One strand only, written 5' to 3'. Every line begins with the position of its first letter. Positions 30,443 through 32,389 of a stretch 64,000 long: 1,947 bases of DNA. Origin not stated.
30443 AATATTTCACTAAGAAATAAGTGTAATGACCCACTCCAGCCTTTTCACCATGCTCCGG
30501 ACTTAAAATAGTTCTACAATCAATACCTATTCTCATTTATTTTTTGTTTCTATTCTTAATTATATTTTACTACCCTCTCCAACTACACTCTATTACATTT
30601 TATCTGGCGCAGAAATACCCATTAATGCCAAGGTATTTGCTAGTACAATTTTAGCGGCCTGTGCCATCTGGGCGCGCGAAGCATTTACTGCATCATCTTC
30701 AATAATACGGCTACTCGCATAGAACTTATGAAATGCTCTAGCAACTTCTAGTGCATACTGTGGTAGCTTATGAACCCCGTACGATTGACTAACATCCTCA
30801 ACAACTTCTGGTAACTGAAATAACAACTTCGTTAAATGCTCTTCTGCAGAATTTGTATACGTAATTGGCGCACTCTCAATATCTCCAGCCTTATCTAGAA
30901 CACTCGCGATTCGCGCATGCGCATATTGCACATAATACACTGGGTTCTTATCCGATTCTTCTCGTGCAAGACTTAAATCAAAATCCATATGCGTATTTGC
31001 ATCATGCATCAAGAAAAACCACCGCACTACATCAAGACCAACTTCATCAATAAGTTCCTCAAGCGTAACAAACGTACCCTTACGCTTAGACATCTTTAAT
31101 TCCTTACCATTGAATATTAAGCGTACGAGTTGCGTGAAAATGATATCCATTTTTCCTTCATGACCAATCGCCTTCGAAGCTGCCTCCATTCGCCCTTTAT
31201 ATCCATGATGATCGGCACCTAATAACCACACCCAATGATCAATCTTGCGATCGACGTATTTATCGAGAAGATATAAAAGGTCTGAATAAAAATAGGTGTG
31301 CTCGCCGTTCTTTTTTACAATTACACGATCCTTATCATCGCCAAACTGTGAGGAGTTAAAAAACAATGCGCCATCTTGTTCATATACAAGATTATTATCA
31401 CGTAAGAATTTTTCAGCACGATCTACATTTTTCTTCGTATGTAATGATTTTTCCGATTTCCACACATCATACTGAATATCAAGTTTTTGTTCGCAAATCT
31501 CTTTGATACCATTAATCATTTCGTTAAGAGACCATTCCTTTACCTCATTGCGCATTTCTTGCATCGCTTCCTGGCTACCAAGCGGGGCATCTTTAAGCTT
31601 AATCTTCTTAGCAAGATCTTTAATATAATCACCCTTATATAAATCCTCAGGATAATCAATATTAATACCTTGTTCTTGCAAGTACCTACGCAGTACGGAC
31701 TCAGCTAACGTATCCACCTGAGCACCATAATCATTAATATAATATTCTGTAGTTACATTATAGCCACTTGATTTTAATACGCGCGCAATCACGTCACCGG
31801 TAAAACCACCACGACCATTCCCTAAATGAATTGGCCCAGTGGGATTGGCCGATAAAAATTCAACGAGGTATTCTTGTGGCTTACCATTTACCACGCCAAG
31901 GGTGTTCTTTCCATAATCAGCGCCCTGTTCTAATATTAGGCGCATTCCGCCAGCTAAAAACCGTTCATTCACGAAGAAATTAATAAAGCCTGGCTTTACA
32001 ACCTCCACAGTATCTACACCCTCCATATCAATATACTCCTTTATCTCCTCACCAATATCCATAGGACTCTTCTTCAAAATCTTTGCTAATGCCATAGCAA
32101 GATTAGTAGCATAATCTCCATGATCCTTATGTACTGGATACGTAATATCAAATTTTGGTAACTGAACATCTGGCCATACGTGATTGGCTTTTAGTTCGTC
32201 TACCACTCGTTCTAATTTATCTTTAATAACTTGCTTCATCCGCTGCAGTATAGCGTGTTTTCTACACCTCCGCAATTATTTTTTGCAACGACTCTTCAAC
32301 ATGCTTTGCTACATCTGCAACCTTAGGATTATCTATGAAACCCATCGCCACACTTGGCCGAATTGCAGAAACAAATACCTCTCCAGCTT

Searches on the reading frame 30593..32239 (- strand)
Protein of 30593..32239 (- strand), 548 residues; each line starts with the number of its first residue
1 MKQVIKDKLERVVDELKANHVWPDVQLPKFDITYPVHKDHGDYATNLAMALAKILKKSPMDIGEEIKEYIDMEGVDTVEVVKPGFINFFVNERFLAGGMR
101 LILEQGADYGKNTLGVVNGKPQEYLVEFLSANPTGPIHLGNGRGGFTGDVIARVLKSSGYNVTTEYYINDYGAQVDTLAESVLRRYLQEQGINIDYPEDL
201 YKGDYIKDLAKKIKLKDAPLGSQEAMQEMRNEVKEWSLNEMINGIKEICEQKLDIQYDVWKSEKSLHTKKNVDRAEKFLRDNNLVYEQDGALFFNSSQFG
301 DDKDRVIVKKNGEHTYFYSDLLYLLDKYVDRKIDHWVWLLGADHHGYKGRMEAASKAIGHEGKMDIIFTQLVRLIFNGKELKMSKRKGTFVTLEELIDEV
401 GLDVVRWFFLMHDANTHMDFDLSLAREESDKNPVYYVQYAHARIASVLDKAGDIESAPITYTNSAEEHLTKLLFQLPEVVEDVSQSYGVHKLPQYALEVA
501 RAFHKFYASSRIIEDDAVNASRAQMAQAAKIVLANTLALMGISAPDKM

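Call 23: search_protein_families(library=pfam, proteins=[window:30593-32239:-], max_evalue=0.001)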
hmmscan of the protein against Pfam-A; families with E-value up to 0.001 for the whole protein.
window:30593-32239:- (548 aa): 7 families
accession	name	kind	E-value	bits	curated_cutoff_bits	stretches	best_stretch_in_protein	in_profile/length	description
PF05746.21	DALR_1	-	2.6e-27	95.6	22.3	1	437-548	1-117/117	DALR anticodon binding domain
PF00750.26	tRNA-synt_1d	-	1.9e-24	86.8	23.3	1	115-399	13-297/349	tRNA synthetases class I (R), catalytic domain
PF03485.21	Arg_tRNA_synt_N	-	1e-21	77.8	21.5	1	2-90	4-85/85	Arginyl tRNA synthetase N terminal domain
PF09334.17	tRNA-synt_1g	-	5.8e-08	32.3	20.1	1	378-425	323-369/391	tRNA synthetases class I (M)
PF01406.26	tRNA-synt_1e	-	3.9e-07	30.2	27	0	137-170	23-56/301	tRNA synthetases class I (C) catalytic domain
PF01921.24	tRNA-synt_1f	-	4.5e-07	29.6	27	0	377-423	278-323/360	tRNA synthetases class I (K)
PF00133.28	tRNA-synt_1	-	0.00088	18.6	22.7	0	374-418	367-411/414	tRNA synthetases class I (I, L, M and V)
